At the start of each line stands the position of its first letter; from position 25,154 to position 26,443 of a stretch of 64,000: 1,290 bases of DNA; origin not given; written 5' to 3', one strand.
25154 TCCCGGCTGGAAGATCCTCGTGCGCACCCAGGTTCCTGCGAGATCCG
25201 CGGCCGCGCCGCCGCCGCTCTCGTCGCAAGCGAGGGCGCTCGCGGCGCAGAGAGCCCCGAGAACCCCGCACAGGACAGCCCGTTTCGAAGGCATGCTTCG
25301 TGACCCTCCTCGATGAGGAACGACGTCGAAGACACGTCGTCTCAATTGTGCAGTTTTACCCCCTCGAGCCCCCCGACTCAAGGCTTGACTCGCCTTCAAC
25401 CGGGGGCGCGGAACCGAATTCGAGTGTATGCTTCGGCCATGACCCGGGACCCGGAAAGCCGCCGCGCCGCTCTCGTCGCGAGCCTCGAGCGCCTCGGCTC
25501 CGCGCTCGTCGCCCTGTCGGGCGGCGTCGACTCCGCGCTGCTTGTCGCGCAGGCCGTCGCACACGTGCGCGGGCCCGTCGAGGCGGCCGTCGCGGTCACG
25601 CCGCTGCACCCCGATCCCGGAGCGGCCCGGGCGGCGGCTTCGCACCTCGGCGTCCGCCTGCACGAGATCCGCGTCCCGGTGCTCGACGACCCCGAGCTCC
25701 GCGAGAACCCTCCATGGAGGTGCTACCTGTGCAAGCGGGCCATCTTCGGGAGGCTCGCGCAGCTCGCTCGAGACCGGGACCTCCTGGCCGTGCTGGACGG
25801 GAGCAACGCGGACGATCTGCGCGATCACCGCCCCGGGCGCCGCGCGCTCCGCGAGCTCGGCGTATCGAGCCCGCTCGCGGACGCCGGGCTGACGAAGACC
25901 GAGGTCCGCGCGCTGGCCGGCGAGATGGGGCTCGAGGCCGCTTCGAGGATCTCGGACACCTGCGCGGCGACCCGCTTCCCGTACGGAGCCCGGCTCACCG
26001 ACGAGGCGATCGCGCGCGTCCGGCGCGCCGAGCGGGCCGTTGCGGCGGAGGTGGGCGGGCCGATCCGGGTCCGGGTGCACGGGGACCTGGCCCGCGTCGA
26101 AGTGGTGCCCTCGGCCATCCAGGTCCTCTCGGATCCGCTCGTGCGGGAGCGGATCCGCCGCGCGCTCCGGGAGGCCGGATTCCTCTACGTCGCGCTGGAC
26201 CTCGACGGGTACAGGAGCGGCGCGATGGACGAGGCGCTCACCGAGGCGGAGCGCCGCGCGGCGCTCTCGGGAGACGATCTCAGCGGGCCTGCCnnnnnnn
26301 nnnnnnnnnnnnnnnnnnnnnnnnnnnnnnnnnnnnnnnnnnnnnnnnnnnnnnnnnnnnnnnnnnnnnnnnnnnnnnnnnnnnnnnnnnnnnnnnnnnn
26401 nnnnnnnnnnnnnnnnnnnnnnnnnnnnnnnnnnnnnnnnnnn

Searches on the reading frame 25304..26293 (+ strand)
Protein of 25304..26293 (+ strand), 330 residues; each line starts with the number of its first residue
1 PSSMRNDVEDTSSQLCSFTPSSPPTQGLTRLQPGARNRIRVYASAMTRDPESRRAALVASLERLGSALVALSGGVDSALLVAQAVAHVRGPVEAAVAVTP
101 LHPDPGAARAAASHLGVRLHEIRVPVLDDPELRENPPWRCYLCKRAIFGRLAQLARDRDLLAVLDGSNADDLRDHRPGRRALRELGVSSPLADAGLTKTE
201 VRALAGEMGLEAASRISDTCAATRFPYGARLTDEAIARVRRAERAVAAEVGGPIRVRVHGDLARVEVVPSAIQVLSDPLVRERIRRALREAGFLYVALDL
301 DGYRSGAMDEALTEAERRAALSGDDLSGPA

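Call 55: search_protein_families(library=pfam, proteins=[window:25304-26293:+], max_evalue=0.0001)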
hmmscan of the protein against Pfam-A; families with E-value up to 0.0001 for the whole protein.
window:25304-26293:+ (330 aa): 1 family
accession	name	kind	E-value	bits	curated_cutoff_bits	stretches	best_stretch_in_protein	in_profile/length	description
PF00733.27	Asn_synthase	-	1.2e-07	32.2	21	1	69-172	22-131/354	Asparagine synthase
